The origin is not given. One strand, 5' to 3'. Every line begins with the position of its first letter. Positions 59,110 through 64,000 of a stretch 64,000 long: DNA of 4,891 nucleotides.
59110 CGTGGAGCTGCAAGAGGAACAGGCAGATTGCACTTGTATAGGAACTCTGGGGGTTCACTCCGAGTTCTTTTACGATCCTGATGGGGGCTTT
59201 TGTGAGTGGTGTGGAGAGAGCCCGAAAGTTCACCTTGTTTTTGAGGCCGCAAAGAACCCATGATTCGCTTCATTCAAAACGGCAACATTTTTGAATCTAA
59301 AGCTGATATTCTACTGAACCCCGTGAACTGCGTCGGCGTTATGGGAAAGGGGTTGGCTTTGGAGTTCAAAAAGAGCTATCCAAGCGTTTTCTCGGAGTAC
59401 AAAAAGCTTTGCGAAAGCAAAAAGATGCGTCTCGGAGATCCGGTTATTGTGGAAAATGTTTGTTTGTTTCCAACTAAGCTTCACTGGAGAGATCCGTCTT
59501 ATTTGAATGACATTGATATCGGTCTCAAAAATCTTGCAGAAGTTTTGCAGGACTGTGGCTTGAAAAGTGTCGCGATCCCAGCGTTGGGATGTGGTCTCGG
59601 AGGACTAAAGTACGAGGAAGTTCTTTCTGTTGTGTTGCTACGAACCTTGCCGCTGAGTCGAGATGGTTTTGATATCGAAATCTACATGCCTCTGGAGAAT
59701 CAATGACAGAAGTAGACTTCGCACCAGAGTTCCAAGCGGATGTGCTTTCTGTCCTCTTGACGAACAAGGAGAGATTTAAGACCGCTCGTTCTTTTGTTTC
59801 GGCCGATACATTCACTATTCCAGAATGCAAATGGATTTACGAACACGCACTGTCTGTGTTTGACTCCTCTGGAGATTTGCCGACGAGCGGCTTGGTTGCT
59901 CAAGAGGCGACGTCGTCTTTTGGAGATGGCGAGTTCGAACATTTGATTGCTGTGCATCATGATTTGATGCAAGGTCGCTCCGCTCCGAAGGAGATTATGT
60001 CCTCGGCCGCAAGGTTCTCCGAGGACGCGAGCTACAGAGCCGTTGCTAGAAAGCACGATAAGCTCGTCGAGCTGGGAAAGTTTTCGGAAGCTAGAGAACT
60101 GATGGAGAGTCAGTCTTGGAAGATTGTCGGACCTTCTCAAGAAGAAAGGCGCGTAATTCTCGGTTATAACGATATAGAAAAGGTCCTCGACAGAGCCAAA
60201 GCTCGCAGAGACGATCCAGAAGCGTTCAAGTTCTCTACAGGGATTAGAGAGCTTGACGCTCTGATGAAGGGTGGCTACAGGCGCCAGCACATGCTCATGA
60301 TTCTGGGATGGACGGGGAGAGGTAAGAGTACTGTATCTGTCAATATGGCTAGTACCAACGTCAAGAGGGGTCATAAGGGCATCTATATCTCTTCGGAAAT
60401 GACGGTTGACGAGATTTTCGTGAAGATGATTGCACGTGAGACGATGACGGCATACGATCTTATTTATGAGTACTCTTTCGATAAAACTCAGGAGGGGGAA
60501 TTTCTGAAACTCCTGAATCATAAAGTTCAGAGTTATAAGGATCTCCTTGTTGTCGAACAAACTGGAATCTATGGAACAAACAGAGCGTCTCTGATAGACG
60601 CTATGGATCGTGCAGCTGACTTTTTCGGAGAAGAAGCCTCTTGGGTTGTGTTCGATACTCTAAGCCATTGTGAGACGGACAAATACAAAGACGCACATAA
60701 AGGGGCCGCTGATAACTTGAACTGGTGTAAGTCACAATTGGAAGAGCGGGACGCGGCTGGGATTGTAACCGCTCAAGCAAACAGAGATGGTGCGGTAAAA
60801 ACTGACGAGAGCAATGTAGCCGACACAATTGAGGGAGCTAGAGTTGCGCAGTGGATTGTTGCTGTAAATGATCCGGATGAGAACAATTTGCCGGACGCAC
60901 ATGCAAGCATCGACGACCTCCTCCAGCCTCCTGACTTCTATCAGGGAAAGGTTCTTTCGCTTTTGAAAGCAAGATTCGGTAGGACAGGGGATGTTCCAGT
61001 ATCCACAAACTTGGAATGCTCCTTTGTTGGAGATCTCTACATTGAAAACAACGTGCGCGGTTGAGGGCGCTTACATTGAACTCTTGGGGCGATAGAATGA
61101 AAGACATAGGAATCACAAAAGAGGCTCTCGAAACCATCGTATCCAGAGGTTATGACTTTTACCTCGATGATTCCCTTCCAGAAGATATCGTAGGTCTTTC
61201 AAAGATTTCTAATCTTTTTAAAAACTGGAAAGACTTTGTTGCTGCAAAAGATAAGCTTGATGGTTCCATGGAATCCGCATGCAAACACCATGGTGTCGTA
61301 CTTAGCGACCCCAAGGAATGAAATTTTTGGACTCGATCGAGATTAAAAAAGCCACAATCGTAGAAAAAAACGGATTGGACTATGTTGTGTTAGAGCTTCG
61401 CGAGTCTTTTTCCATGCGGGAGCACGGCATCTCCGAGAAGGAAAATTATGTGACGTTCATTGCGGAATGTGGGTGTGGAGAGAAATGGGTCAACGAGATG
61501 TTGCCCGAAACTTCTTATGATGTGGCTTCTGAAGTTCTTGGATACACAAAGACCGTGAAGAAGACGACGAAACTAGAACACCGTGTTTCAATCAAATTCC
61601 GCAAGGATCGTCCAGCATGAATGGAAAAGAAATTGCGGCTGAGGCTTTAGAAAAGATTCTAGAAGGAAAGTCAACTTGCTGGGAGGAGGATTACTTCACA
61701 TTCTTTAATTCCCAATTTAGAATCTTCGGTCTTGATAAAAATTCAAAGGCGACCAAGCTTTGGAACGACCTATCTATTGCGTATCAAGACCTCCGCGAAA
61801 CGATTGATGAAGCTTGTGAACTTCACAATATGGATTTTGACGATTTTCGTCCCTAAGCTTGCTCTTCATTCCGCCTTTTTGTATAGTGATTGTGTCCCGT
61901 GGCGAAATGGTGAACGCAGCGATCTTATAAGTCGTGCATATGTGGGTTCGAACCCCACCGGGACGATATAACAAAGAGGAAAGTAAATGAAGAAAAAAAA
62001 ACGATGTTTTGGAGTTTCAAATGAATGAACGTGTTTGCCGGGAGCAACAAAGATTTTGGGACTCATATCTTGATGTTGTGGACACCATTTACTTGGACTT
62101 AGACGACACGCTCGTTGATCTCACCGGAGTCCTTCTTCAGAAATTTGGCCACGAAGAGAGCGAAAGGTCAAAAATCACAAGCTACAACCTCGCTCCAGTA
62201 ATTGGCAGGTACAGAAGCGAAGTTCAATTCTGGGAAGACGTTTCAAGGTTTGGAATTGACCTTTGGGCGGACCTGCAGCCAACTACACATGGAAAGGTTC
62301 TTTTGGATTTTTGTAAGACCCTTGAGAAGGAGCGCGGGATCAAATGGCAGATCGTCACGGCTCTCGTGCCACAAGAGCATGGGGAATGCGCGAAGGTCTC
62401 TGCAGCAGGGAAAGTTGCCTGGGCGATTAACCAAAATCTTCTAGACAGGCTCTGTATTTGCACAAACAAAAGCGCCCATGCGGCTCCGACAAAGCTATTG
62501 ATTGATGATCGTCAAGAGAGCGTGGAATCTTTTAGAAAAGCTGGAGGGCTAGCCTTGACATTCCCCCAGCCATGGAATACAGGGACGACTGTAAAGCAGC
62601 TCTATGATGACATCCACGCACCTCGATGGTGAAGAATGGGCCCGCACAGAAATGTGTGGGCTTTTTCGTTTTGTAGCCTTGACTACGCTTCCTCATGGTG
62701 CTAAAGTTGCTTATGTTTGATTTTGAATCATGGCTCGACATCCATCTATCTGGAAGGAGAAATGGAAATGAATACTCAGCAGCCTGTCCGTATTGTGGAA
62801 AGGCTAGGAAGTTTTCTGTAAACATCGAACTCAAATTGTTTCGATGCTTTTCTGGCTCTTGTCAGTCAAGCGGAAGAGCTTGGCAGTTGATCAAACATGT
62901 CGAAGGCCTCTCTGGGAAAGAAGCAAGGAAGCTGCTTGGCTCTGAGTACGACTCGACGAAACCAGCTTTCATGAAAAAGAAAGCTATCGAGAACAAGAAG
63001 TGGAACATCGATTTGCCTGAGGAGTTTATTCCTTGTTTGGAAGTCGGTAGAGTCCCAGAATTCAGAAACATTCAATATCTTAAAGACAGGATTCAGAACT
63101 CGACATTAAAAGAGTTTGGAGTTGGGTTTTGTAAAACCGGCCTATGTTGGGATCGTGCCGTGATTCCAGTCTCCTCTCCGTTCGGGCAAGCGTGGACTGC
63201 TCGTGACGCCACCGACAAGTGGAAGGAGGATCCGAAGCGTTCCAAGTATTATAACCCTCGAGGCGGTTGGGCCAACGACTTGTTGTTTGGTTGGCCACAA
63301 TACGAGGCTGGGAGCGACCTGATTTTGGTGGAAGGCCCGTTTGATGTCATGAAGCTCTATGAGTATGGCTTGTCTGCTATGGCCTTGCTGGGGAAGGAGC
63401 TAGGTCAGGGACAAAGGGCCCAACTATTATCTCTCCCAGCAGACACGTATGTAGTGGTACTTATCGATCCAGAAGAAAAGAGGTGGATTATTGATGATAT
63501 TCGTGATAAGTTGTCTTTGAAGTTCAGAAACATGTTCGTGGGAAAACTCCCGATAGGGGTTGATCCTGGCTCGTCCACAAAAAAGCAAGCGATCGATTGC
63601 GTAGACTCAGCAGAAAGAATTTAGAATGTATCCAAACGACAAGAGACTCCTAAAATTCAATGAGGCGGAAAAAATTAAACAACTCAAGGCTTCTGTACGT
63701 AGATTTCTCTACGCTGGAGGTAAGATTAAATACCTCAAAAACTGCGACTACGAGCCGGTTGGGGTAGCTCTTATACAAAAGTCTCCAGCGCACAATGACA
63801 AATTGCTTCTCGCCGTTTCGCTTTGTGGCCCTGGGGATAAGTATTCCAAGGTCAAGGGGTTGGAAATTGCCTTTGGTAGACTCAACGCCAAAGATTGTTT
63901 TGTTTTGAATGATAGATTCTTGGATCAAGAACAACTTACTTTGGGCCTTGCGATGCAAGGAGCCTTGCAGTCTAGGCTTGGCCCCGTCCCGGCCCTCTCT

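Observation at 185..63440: Strand-skewed, roughly 20-fold over-represented octamer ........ (complement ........, Chi-like)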

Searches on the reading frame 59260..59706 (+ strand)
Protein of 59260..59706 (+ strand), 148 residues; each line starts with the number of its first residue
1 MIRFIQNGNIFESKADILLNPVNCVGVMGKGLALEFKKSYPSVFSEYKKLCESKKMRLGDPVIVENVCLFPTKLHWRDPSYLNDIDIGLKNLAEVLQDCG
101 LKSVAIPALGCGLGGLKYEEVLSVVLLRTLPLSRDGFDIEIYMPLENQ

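Call 66: search_protein_families(library=phrogs, proteins=[window:59260-59706:+], max_evalue=0.001)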
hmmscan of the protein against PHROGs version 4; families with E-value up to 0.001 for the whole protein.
window:59260-59706:+ (148 aa): 2 families
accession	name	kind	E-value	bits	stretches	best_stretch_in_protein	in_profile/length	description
phrog_335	-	other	2.3e-30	107.1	1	1-124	54-188/422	phosphatase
phrog_30914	-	unknown function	4.8e-24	86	1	1-122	1-130/371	-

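Call 77: search_protein_families(library=pfam, proteins=[window:59260-59706:+], max_evalue=0.001)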
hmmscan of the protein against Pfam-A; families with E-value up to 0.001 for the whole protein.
window:59260-59706:+ (148 aa): 1 family
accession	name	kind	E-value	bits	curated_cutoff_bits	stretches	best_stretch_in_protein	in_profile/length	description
PF01661.27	Macro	-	3.1e-14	53.3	22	1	20-124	2-117/118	Macro domain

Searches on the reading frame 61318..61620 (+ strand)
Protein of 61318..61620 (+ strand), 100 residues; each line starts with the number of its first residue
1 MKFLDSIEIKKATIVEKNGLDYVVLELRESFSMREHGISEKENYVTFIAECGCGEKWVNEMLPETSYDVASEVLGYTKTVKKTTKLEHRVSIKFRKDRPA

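Call 27: find_encoding_contigs(protein=window:61318-61620:+, flank=10000, max_places=2)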
Protein window:61318-61620:+ (100 aa): no gene with exactly this product is on record in the collection.

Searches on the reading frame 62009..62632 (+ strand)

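Call 29: search_protein_families(library=pfam, proteins=[window:62009-62632:+], max_evalue=0.001)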
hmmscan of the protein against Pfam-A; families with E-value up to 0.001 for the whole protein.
window:62009-62632:+ (207 aa): 0 families

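Call 66: search_protein_families(library=phrogs, proteins=[window:62009-62632:+], max_evalue=0.001)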
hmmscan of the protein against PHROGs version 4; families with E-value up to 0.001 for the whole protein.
window:62009-62632:+ (207 aa): 2 families
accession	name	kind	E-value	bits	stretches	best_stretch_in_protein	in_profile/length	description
phrog_2643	-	moron, auxiliary metabolic gene and host takeover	2.4e-17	64.2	1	25-199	7-170/182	5'-3' deoxyribonucleotidase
phrog_420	-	unknown function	4.3e-13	50.4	1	26-195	15-185/267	unknown function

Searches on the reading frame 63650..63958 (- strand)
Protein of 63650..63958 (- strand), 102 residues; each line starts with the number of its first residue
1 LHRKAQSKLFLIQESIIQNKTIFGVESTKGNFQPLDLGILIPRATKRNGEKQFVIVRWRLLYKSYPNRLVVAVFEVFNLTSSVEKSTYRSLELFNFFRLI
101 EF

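Call 26: find_encoding_contigs(protein=window:63650-63958:-, flank=10000, max_places=2)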
Protein window:63650-63958:- (102 aa): no gene with exactly this product is on record in the collection.
